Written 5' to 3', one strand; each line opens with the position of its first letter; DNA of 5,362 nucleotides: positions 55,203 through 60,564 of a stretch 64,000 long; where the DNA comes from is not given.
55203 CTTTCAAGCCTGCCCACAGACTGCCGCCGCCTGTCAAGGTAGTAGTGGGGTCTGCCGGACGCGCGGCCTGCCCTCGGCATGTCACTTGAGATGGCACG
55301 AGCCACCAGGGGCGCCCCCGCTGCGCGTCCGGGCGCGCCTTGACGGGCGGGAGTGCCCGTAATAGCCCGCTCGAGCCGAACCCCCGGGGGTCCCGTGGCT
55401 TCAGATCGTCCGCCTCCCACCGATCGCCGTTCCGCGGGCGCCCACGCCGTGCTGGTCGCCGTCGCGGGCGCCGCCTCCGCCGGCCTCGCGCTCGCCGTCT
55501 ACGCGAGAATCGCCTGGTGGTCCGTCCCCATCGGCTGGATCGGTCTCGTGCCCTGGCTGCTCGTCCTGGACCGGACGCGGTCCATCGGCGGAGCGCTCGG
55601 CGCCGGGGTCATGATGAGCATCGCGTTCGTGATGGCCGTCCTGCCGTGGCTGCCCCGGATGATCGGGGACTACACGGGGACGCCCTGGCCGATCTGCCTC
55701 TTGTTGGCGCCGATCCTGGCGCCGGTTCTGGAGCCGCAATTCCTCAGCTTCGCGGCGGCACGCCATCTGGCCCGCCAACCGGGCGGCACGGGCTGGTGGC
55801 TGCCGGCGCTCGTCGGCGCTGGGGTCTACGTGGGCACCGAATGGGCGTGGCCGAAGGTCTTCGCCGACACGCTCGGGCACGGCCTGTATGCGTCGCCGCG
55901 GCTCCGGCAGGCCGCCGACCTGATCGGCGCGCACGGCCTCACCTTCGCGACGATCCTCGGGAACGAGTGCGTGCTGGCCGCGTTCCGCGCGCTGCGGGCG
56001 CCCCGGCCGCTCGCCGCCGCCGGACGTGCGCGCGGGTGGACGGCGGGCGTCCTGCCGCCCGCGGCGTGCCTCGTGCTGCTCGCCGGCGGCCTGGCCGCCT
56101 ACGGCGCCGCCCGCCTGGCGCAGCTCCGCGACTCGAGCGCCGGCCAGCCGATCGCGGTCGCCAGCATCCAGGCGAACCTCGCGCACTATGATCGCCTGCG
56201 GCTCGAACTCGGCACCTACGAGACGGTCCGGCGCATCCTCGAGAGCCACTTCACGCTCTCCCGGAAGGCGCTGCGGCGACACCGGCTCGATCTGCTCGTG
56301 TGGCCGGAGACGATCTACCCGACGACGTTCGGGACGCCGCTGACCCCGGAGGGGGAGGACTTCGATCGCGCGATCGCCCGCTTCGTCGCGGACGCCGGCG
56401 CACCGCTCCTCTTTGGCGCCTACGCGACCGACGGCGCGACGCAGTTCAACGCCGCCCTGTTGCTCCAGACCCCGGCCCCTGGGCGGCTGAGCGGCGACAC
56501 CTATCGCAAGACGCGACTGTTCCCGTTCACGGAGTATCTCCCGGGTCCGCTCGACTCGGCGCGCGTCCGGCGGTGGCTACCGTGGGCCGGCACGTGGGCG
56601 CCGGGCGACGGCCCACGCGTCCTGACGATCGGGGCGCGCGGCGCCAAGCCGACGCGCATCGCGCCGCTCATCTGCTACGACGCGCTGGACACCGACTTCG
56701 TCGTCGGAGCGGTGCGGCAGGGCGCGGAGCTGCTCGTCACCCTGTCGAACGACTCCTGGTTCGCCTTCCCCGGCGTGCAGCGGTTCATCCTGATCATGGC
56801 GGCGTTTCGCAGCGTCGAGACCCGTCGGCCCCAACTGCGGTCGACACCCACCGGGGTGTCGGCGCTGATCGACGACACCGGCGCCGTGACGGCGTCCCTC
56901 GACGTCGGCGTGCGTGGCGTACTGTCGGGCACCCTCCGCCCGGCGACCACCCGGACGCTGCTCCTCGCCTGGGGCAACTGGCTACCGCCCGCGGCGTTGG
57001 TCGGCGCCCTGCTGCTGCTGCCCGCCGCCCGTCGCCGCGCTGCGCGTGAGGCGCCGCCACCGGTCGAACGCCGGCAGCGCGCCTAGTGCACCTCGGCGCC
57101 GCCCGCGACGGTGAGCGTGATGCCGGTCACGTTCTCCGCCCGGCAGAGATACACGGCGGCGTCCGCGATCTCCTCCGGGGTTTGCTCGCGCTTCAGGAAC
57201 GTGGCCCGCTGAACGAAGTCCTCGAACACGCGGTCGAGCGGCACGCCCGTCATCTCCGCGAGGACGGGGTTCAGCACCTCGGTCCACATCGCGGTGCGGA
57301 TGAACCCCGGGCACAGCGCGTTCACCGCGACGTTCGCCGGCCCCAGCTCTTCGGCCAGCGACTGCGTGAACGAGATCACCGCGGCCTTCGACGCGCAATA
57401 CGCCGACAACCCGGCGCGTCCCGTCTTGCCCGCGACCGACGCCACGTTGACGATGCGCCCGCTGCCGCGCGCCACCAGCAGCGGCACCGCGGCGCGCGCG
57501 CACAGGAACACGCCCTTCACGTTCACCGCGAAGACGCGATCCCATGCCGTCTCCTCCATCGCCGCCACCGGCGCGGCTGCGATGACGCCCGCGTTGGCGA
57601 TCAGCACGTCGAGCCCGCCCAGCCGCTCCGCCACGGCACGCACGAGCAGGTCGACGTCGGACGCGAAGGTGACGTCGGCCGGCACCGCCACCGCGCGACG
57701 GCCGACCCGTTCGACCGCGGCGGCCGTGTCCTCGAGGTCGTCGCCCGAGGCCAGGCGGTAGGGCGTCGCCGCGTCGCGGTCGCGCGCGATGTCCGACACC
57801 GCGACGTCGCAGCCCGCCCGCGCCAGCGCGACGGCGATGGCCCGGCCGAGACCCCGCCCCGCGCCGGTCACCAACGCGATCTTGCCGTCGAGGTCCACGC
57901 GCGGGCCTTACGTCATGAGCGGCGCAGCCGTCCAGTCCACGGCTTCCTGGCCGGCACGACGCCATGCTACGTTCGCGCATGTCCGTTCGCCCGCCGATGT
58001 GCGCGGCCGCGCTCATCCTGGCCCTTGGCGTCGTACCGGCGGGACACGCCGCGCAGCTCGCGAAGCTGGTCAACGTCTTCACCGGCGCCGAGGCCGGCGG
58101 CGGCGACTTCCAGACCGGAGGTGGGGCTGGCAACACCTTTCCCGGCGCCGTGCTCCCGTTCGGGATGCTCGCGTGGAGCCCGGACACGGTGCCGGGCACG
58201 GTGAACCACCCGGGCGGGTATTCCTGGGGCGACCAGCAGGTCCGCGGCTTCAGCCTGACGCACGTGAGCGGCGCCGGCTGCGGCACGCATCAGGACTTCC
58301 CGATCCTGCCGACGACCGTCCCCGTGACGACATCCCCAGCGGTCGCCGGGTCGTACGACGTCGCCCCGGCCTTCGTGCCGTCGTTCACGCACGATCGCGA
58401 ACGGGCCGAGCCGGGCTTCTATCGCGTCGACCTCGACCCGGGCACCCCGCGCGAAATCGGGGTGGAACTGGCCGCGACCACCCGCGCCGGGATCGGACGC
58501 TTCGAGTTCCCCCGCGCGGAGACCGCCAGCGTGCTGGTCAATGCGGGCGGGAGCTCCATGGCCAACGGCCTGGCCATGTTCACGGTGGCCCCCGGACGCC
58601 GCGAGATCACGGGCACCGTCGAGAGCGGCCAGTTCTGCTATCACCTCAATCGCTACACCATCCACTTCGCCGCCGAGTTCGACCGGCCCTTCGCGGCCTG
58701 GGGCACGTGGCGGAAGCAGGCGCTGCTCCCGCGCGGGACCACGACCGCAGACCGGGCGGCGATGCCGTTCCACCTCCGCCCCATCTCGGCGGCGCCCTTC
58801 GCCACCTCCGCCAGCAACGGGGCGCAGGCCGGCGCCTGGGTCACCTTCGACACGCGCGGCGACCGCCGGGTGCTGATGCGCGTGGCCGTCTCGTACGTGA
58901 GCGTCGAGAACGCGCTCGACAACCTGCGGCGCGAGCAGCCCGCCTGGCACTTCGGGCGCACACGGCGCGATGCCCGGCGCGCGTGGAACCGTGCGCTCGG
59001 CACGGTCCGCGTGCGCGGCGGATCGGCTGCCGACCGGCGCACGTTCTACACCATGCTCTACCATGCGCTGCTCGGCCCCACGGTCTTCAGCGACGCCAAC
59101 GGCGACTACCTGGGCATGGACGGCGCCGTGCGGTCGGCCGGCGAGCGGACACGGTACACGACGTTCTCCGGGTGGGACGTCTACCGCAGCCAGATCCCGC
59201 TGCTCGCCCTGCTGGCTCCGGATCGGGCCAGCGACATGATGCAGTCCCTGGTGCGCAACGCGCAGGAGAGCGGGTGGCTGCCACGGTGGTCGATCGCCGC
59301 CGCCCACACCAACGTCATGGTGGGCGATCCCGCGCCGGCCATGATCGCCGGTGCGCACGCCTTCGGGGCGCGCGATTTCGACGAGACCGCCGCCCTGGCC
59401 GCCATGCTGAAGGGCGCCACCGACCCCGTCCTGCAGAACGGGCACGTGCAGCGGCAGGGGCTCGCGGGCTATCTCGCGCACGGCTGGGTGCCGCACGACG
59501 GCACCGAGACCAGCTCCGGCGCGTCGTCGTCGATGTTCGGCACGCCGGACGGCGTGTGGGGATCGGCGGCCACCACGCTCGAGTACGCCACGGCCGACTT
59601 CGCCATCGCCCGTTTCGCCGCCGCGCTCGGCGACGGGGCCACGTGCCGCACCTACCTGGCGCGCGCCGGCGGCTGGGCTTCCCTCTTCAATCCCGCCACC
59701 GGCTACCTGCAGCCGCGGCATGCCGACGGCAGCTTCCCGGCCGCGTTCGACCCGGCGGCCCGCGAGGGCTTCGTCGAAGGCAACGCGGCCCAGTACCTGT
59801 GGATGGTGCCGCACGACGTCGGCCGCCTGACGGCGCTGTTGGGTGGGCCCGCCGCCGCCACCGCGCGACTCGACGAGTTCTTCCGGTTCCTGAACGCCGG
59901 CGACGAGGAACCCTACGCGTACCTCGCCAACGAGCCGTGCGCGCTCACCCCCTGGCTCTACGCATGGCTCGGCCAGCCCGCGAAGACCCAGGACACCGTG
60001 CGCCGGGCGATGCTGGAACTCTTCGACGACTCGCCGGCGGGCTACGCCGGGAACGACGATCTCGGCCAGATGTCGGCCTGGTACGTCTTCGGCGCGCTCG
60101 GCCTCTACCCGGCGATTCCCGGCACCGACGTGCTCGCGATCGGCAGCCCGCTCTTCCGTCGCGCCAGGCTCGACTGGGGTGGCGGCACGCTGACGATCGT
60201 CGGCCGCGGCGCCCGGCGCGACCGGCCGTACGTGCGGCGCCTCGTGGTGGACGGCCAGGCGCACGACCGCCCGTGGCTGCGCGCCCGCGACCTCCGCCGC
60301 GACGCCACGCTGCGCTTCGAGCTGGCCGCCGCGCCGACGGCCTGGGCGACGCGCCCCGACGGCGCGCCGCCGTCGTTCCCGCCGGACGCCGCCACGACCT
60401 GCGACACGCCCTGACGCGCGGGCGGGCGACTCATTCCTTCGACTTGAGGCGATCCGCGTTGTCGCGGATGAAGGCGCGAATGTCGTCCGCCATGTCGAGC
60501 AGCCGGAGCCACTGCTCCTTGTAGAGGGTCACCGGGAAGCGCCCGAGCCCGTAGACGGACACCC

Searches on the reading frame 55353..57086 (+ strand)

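Call 65: search_protein_families(library=pfam, proteins=[window:55353-57086:+], max_evalue=0.001)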
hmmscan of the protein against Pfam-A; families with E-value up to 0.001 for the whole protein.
window:55353-57086:+ (577 aa): 2 families
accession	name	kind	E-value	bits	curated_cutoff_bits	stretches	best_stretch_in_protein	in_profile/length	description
PF00795.27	CN_hydrolase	-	1.7e-16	60.8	23.2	1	269-534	2-252/256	Carbon-nitrogen hydrolase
PF20154.4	LNT_N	-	4.8e-16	59.8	27.1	1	43-204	2-157/159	Apolipoprotein N-acyltransferase N-terminal domain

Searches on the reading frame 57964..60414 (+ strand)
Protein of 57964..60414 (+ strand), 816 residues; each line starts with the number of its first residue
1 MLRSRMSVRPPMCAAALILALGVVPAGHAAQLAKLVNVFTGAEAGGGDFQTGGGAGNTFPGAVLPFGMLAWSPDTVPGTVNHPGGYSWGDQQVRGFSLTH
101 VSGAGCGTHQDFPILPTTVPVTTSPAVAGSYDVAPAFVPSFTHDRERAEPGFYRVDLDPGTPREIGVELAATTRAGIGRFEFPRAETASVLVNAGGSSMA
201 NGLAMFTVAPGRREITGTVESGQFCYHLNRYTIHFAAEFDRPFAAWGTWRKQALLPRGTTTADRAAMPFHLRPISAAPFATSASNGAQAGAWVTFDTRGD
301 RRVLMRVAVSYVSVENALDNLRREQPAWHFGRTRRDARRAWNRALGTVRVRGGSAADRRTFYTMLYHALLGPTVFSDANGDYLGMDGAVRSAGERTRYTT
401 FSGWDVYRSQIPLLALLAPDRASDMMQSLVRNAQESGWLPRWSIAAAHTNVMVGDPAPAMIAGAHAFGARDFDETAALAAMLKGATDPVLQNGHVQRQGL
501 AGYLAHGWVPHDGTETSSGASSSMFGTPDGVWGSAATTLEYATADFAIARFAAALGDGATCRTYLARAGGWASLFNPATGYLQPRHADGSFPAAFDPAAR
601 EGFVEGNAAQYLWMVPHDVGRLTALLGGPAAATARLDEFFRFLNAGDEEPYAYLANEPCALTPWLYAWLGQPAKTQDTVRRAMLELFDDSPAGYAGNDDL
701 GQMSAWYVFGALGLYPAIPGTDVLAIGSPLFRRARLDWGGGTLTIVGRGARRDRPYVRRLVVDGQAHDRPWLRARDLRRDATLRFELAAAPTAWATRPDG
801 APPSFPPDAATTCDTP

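Call 65: search_protein_families(library=pfam, proteins=[window:57964-60414:+], max_evalue=0.001)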
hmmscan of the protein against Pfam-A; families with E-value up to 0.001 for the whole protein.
window:57964-60414:+ (816 aa): 2 families
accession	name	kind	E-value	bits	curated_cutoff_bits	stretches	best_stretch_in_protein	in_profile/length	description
PF07971.18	Glyco_hydro_92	-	1e-149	499.9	24.6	1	316-788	1-463/464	Glycosyl hydrolase family 92 catalytic domain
PF17678.7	Glyco_hydro_92N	-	4.8e-59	200.5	34.5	1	36-310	2-236/236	Glycosyl hydrolase family 92 N-terminal domain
